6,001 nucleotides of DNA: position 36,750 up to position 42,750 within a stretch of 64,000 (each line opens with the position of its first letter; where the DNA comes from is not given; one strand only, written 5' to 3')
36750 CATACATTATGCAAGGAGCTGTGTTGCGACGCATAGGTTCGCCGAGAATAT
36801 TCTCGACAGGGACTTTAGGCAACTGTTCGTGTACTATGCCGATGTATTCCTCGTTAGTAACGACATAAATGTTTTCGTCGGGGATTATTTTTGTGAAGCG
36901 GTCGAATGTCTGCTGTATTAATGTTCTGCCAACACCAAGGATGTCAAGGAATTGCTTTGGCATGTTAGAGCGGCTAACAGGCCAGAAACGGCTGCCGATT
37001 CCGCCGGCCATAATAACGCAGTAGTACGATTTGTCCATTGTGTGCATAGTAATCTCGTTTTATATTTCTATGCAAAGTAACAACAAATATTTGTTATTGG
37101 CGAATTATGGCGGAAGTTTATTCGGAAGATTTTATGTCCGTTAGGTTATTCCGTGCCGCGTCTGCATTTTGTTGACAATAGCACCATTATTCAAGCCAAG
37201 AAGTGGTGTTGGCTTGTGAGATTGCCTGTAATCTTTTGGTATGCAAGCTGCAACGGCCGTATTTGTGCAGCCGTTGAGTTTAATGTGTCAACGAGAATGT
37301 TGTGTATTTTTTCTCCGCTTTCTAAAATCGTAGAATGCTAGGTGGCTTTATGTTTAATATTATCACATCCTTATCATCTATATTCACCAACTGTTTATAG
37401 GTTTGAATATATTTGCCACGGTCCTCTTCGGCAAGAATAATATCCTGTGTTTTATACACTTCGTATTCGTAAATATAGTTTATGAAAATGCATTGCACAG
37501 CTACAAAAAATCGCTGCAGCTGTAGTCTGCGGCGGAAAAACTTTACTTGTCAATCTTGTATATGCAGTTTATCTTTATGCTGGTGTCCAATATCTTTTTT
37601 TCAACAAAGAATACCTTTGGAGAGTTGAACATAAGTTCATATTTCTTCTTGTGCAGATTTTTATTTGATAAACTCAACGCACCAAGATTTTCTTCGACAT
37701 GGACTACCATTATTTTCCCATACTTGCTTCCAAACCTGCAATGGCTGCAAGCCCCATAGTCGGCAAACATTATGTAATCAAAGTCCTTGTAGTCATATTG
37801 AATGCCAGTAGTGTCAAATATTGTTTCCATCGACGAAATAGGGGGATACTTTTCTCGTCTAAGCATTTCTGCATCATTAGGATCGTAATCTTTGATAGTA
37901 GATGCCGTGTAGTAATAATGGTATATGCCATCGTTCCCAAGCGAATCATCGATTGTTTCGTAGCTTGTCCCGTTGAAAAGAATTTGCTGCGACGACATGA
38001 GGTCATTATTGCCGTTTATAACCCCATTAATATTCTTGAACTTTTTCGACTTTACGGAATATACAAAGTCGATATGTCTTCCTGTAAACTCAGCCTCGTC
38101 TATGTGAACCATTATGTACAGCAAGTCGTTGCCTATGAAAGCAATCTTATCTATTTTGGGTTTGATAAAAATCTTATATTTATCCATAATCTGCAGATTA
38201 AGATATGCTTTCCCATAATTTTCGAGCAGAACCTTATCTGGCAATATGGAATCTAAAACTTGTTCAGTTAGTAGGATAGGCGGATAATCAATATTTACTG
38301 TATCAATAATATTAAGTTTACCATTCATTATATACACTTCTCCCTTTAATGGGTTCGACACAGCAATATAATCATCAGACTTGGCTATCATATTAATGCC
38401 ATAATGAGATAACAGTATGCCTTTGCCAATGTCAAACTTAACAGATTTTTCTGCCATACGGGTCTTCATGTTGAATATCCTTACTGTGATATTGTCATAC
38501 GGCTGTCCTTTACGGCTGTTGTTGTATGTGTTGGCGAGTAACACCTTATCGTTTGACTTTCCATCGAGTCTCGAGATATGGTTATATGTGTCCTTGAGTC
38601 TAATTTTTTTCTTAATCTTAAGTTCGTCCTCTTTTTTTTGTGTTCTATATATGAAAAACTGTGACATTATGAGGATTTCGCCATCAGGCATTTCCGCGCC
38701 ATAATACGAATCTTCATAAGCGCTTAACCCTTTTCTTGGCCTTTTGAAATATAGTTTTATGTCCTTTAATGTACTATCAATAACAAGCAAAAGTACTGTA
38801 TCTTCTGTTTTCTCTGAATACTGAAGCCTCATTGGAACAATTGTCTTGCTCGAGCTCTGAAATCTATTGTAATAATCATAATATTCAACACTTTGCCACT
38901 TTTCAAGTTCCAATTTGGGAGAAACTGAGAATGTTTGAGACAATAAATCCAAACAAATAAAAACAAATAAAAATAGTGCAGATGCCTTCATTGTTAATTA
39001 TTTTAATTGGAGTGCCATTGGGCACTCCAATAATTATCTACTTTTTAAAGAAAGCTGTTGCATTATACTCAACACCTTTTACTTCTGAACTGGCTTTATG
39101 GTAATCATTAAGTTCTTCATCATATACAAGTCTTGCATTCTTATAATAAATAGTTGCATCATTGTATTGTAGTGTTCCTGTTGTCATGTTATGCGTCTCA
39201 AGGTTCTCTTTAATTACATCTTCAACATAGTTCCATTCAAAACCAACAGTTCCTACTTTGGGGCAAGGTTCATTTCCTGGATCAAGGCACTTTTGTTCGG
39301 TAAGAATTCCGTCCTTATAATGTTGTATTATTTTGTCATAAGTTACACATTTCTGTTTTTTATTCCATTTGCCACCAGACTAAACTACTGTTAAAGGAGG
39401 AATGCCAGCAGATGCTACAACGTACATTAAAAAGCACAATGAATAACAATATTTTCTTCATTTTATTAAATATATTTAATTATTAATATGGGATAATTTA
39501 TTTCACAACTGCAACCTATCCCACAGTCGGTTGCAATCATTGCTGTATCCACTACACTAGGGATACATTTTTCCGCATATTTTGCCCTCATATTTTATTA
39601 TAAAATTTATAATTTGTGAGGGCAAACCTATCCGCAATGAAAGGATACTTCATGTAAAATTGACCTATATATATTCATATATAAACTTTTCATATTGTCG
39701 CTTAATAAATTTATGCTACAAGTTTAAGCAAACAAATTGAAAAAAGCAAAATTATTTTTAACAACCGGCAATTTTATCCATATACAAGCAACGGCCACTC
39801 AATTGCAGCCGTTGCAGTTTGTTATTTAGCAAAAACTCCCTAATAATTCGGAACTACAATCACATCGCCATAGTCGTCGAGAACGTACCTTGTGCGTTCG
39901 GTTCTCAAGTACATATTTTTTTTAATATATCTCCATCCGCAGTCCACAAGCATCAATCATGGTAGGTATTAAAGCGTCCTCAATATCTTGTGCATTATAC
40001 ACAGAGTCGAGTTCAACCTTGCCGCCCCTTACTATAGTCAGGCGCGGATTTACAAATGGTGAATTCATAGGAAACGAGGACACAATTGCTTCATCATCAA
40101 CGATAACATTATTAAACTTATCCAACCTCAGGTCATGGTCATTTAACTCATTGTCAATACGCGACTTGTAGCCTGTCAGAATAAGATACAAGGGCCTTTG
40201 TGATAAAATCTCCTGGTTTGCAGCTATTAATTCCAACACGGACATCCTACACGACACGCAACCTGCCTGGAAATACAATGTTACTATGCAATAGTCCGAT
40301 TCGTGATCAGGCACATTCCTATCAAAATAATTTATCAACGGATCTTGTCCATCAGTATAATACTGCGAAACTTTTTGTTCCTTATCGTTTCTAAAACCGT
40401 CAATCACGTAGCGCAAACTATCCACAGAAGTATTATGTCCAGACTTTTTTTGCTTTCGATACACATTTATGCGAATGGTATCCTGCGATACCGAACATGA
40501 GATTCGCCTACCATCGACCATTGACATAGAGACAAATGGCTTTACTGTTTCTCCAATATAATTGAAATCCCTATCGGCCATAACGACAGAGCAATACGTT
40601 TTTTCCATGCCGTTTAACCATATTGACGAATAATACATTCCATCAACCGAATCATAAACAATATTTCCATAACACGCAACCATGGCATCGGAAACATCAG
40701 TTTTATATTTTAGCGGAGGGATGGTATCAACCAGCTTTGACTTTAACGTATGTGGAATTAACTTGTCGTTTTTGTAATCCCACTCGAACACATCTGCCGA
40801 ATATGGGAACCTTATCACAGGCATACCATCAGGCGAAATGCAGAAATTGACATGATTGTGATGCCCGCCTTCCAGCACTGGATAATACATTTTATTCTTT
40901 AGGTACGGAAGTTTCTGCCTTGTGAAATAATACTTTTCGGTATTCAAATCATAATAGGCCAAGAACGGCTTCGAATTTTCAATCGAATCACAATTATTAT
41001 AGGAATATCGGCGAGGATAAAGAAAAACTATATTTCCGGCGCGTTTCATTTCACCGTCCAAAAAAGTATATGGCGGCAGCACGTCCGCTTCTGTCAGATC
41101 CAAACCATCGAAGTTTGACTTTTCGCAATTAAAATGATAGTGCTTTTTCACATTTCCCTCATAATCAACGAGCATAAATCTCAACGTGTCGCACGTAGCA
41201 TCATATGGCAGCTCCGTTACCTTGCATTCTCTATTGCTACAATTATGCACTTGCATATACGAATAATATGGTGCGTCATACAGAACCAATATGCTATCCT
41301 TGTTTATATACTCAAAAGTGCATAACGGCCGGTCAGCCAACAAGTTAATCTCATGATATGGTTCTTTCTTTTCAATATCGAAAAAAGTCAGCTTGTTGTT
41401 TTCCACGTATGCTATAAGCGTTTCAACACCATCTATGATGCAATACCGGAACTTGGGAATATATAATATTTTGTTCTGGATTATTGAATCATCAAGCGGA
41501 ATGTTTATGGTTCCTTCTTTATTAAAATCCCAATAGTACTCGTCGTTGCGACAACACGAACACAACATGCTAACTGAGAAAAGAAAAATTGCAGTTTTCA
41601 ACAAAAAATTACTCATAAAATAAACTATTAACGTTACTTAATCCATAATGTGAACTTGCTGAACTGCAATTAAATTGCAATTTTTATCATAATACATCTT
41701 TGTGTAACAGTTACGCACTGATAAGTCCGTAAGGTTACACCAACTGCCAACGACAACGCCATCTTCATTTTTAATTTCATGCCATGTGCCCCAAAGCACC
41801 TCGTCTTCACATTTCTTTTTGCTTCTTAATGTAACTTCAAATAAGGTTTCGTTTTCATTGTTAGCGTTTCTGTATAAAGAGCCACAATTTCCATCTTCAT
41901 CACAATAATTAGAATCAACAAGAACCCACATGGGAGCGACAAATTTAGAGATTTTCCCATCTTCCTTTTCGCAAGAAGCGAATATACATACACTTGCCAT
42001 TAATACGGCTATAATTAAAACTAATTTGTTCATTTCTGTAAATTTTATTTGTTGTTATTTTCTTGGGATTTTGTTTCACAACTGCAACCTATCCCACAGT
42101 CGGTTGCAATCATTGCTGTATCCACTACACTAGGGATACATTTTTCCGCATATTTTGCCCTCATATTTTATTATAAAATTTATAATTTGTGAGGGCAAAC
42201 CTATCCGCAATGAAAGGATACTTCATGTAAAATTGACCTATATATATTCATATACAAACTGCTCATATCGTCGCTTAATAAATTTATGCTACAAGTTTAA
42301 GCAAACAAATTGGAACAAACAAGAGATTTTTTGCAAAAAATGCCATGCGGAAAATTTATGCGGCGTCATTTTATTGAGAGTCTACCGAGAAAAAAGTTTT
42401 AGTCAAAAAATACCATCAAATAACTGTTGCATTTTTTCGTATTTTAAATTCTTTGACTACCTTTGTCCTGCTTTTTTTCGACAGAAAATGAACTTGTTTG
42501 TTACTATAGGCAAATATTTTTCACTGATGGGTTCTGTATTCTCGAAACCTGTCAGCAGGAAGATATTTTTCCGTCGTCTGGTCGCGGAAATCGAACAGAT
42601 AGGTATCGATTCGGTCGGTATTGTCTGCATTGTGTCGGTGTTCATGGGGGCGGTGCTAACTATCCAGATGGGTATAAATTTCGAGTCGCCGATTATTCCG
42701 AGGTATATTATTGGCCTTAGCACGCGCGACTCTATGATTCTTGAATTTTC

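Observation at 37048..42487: AT-rich accessory island built from two tandem ~2.55 kb cassettes of unknown function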

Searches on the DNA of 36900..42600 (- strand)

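Call 9: search_rna_families(source=window, start=36900, end=42600, threshold=evalue, max_evalue=1)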
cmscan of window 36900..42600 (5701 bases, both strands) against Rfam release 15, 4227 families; matches with E-value up to 1: 0.
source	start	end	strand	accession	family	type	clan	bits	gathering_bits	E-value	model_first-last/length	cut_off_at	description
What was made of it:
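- Closest known: Leader-peptide-coupled attenuators and riboswitch leaders. Different: There is no terminator U-tract after any hairpin and no Rfam match (call 9).
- No Rfam match at E<=1 (call 9).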

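Call 88: build_rna_model(alignment_id=A11, structure=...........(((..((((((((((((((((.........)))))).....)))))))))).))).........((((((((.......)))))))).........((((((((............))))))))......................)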
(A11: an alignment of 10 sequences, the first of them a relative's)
Model R1 built from alignment A11 (10 sequences, 157 columns); structure: as given.
model positions 148; base pairs 35; branch points 2; effective number of sequences 1.57; information 0.59 bits per position. Calibrated on 0.2 Mb of random sequence (short: E-values are rough).
structure used (alignment columns):
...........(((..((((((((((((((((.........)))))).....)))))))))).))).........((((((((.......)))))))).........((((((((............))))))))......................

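Call 89: search_with_rna_model(model_id=R1, sources=[window, L001, L004, L005, L006, L007, L008, L009, L010, L086, L130, L131, L132, L133, L134, L135, L143, L144, L145, L146, L147, L148, L149, L150, L151, L041, L064, L073, L080, L084], max_evalue=1, make_alignment=true)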
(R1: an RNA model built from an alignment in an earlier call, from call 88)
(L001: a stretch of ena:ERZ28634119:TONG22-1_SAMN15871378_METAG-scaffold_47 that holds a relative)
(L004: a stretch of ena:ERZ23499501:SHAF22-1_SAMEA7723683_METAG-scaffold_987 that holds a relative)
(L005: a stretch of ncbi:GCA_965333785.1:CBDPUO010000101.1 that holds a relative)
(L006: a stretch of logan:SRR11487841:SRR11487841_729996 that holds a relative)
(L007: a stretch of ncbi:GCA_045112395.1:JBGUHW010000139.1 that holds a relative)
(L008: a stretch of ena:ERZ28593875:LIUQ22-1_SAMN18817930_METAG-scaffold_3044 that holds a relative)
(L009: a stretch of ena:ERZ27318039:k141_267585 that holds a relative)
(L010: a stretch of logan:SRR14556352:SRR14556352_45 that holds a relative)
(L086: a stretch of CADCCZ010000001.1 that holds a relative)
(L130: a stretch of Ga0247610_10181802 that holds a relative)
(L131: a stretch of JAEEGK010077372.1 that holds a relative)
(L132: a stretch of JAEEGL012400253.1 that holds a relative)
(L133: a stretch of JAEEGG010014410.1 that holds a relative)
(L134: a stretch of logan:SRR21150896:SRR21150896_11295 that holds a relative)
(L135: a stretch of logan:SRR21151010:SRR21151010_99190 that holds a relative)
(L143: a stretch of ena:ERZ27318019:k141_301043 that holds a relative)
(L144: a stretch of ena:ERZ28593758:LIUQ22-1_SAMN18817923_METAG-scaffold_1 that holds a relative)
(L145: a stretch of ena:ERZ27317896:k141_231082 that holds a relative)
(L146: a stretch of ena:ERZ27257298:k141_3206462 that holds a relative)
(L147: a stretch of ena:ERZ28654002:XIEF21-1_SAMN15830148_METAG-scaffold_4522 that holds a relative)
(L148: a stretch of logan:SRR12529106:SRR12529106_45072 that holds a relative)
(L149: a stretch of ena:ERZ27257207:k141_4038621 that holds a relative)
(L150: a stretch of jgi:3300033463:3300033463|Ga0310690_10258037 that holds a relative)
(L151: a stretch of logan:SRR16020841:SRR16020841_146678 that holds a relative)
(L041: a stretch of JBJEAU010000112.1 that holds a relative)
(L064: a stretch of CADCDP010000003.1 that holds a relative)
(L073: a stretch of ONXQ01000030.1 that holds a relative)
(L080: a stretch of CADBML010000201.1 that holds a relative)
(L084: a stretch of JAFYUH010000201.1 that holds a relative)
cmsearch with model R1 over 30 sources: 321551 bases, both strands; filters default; matches with E-value up to 1: 35.
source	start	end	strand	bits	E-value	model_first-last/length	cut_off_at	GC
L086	1811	1958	+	178.1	1.2e-43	1-148/148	no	0.39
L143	5824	5971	+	175.6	5.2e-43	1-148/148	no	0.37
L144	5824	5971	+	175.6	5.2e-43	1-148/148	no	0.37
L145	264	411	+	175.6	5.2e-43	1-148/148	no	0.37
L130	761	908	+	174.4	1e-42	1-148/148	no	0.39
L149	1540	1692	+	167.3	7.3e-41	1-148/148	no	0.4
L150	1107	1259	+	167.3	7.3e-41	1-148/148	no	0.4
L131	1256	1400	+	166.3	1.4e-40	1-148/148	no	0.39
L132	8651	8795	+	166.3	1.4e-40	1-148/148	no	0.39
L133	557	701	-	166.3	1.4e-40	1-148/148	no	0.39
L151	33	178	+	166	1.6e-40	1-148/148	no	0.38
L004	1531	1675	+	161.3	2.6e-39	1-148/148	no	0.39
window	39487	39639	-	126.4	3.2e-30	1-148/148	no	0.36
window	42062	42212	-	117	8.8e-28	1-148/148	no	0.38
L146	3795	3932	+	92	2.9e-21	1-148/148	no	0.39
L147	1796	1933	+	92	2.9e-21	1-148/148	no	0.39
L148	1758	1895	+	92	2.9e-21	1-148/148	no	0.39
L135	1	124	+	88.8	1.9e-20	23-148/148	5'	0.35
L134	1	44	+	35.3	1.5e-06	106-148/148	5'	0.43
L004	1544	1584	-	20.6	0.01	14-54/148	no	0.32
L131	1269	1309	-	20.6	0.01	14-54/148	no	0.32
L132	8664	8704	-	20.6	0.01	14-54/148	no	0.32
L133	648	688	+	20.6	0.01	14-54/148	no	0.32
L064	5260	5379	-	19.1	0.025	1-148/148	no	0.44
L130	774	814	-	16.3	0.13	14-54/148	no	0.34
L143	5837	5877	-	16.3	0.13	14-54/148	no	0.34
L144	5837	5877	-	16.3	0.13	14-54/148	no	0.34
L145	277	317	-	16.3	0.13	14-54/148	no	0.34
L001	7115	7233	+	15.5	0.22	1-148/148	no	0.39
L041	3910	4002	-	15.1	0.27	1-148/148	no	0.51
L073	121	278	-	14.6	0.37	1-148/148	no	0.34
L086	1824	1864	-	14.2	0.49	14-54/148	no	0.34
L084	60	189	+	13.3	0.81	1-148/148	no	0.4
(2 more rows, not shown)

Alignment A12: 35 matches aligned to the model, 237 columns, each read 5' to 3' on its own strand. Consensus structure (alignment columns), stored with it:
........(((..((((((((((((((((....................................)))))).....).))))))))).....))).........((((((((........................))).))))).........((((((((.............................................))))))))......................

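Call 90: search_with_rna_model(model_id=R1, sources=[window, L004, L086, L130, L131, L143, L146, L149, L151], max_evalue=1e-15, make_alignment=true, show_alignments=0)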
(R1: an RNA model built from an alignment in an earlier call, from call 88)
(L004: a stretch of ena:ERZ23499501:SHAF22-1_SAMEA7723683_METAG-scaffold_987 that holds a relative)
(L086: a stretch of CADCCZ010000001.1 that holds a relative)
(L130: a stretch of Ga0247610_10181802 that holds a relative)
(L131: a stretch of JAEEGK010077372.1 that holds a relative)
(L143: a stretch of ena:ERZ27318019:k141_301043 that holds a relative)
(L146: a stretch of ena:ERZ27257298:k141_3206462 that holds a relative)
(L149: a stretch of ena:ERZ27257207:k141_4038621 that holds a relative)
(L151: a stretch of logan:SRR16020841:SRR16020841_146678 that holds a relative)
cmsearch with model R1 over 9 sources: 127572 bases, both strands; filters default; matches with E-value up to 1e-15: 10.
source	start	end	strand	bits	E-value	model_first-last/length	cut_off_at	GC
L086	1811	1958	+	178.1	4.6e-44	1-148/148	no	0.39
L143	5824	5971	+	175.6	2.1e-43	1-148/148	no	0.37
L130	761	908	+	174.4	4.1e-43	1-148/148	no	0.39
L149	1540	1692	+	167.3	2.9e-41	1-148/148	no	0.4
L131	1256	1400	+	166.3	5.5e-41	1-148/148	no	0.39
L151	33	178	+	166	6.3e-41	1-148/148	no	0.38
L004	1531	1675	+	161.3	1e-39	1-148/148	no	0.39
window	39487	39639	-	126.4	1.3e-30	1-148/148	no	0.36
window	42062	42212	-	117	3.5e-28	1-148/148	no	0.38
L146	3795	3932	+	92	1.1e-21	1-148/148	no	0.39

Alignment A13: 10 matches aligned to the model, 154 columns, each read 5' to 3' on its own strand. Consensus structure (alignment columns), stored with it:
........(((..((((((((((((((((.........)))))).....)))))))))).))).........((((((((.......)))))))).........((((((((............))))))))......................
